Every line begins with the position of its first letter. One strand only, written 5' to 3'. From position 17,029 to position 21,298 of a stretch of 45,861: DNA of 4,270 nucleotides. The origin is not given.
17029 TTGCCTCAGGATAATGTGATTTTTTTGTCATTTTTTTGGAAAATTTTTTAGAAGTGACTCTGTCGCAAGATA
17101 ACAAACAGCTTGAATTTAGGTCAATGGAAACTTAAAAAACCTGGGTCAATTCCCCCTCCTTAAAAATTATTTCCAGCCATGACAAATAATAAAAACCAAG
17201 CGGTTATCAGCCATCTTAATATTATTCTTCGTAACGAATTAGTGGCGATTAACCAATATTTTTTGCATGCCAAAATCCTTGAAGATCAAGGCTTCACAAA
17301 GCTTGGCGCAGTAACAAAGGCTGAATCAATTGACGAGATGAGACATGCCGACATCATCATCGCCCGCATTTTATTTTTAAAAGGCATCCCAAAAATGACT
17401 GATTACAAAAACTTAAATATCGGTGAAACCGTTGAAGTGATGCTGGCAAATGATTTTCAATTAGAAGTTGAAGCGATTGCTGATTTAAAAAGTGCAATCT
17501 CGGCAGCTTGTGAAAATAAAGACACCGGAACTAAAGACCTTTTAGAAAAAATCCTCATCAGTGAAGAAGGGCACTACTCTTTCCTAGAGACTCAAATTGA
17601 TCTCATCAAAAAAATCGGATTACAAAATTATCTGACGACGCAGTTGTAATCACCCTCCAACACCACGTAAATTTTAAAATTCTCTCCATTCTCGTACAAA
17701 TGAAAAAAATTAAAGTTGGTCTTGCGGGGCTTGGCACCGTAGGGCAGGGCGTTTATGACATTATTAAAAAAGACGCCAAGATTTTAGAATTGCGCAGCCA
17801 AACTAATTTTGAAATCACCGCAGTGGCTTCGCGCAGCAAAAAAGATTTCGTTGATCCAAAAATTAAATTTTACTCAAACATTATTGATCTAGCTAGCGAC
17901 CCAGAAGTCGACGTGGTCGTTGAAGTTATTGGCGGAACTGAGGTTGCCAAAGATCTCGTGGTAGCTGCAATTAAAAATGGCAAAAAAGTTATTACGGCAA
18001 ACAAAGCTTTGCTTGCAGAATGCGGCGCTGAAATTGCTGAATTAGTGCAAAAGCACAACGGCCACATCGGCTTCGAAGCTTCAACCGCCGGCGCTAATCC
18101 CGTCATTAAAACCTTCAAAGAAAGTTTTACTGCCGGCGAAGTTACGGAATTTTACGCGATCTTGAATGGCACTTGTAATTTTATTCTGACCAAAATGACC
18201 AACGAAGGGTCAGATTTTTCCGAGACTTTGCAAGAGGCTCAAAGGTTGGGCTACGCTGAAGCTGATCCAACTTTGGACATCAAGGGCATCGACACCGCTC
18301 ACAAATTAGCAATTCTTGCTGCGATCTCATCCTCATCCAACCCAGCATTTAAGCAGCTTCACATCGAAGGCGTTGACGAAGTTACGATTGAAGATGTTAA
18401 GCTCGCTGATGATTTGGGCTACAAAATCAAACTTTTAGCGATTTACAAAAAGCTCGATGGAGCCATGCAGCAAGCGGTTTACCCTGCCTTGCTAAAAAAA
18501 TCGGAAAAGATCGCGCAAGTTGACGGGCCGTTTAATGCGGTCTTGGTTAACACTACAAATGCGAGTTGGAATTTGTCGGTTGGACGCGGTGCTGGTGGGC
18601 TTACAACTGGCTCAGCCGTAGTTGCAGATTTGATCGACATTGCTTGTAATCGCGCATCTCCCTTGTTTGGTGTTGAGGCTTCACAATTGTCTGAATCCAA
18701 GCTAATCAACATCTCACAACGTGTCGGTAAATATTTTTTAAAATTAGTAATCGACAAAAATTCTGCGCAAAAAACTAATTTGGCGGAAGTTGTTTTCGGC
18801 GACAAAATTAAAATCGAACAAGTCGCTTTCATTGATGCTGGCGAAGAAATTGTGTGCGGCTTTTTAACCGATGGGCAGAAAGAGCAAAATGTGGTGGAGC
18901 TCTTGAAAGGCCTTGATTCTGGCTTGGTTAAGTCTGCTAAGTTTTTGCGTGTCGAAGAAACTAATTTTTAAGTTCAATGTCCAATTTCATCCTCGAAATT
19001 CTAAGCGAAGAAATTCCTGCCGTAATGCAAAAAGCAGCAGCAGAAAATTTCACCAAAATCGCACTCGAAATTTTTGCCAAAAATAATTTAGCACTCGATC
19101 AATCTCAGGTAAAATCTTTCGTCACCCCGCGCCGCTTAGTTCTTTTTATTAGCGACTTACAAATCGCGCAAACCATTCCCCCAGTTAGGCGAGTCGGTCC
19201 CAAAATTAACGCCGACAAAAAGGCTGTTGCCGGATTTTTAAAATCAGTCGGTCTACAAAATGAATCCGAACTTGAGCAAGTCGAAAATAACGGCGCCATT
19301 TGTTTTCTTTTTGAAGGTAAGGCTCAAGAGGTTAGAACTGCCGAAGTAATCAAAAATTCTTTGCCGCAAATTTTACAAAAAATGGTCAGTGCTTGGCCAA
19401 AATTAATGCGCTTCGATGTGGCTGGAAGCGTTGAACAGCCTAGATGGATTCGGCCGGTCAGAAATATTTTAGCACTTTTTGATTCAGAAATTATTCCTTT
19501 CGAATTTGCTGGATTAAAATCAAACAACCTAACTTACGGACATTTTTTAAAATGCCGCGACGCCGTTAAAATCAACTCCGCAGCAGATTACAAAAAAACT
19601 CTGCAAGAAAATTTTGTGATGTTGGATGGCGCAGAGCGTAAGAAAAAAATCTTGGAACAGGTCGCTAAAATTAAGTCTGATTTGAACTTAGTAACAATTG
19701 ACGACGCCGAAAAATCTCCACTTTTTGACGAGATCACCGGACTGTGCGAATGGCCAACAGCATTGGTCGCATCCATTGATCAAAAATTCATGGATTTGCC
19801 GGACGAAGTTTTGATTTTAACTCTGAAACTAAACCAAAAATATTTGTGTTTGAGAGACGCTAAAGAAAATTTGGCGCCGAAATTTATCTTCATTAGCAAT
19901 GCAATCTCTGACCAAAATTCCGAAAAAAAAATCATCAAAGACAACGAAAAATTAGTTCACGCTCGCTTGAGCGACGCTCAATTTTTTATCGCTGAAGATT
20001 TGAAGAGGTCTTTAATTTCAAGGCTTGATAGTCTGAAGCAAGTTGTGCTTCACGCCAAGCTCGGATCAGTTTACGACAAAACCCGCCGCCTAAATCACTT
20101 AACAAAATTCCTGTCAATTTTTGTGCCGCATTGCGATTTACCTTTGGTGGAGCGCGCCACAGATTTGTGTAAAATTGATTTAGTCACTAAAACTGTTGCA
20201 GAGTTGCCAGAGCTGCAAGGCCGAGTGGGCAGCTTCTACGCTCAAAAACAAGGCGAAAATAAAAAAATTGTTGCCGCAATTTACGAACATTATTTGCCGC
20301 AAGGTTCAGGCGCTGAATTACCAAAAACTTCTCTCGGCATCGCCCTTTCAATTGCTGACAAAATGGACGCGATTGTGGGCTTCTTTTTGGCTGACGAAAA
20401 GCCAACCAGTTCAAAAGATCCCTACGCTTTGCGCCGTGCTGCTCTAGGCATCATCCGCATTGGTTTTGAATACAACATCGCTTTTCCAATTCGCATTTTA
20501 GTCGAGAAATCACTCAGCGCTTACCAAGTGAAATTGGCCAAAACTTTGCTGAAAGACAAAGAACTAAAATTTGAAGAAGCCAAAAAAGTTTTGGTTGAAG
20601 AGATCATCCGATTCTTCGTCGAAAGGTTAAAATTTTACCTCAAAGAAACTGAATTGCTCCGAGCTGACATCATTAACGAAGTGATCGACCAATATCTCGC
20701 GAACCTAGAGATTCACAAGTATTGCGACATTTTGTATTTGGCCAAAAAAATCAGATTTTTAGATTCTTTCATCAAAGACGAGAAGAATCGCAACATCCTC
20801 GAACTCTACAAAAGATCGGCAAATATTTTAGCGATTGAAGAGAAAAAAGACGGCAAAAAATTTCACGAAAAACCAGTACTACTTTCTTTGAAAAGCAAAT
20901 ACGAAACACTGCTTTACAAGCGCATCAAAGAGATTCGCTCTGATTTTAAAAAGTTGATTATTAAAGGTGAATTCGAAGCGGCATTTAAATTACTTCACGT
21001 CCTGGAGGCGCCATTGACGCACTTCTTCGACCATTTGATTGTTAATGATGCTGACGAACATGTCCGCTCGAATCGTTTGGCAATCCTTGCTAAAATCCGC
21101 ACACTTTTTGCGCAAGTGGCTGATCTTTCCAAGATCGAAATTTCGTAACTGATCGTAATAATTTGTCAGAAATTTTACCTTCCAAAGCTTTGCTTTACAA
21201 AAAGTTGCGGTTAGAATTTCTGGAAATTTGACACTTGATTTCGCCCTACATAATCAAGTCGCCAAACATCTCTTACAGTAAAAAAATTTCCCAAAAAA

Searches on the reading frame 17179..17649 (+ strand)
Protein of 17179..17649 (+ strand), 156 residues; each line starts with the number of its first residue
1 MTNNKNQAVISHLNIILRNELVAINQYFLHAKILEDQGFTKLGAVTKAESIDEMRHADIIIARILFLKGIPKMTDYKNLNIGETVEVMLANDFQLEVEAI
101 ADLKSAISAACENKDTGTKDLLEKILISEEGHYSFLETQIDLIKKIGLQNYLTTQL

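Call 9: search_protein_families(library=pfam, proteins=[window:17179-17649:+], max_evalue=0.00001)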
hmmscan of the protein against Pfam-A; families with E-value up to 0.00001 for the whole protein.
window:17179-17649:+ (156 aa): 1 family
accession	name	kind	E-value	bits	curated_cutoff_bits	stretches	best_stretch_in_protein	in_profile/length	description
PF00210.30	Ferritin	-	3.8e-28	98.7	24.5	1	11-146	2-142/142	Ferritin-like domain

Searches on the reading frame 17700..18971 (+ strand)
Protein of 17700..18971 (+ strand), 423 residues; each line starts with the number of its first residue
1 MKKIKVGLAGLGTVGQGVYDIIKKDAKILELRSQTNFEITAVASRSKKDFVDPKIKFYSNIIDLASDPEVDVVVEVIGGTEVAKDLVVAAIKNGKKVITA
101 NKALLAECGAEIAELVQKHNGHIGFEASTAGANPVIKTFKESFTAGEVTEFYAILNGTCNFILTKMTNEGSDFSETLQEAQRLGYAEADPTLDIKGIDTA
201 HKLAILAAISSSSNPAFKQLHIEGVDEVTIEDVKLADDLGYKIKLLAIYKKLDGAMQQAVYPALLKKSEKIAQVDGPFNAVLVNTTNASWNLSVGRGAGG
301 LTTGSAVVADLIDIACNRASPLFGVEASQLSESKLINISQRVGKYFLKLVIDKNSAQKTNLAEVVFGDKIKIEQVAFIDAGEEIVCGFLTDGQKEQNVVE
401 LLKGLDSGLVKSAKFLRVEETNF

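Call 8: search_protein_families(library=pfam, proteins=[window:17700-18971:+], max_evalue=0.00001)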
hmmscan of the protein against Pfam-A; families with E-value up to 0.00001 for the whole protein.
window:17700-18971:+ (423 aa): 2 families
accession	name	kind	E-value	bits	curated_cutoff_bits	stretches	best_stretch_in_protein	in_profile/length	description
PF00742.24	Homoserine_dh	-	4.6e-54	183.3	22.9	1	134-312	1-173/173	Homoserine dehydrogenase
PF03447.22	NAD_binding_3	-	2.2e-18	67.5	24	1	10-126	1-116/116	Homoserine dehydrogenase, NAD binding domain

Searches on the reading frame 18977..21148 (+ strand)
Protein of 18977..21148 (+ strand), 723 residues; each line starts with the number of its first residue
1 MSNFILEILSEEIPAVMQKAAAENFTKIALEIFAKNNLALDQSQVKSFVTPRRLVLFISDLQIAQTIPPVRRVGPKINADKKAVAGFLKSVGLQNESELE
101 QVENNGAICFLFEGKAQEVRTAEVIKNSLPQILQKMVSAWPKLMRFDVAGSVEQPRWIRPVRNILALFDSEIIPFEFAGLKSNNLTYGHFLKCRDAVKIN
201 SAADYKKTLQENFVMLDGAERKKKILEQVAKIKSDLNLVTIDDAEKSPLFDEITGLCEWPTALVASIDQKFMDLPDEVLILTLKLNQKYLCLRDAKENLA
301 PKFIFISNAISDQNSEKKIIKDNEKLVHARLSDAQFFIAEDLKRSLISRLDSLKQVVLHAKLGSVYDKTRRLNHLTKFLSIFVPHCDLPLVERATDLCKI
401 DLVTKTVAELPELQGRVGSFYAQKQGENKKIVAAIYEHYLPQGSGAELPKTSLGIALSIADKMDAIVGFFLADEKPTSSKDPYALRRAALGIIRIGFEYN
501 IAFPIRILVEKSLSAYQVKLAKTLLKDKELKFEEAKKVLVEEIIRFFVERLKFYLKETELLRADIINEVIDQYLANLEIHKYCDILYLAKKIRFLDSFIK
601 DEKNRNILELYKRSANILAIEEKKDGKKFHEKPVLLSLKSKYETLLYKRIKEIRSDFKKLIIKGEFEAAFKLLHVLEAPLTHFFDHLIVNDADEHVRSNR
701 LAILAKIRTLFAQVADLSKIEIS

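Call 8: search_protein_families(library=pfam, proteins=[window:18977-21148:+], max_evalue=0.00001)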
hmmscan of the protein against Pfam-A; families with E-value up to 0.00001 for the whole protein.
window:18977-21148:+ (723 aa): 2 families
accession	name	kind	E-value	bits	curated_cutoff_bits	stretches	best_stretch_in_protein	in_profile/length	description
PF02092.22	tRNA_synt_2f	-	1.3e-156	523.2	29.2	1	4-570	1-535/536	Glycyl-tRNA synthetase beta subunit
PF05746.21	DALR_1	-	1.4e-07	32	22.3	1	609-721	3-112/117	DALR anticodon binding domain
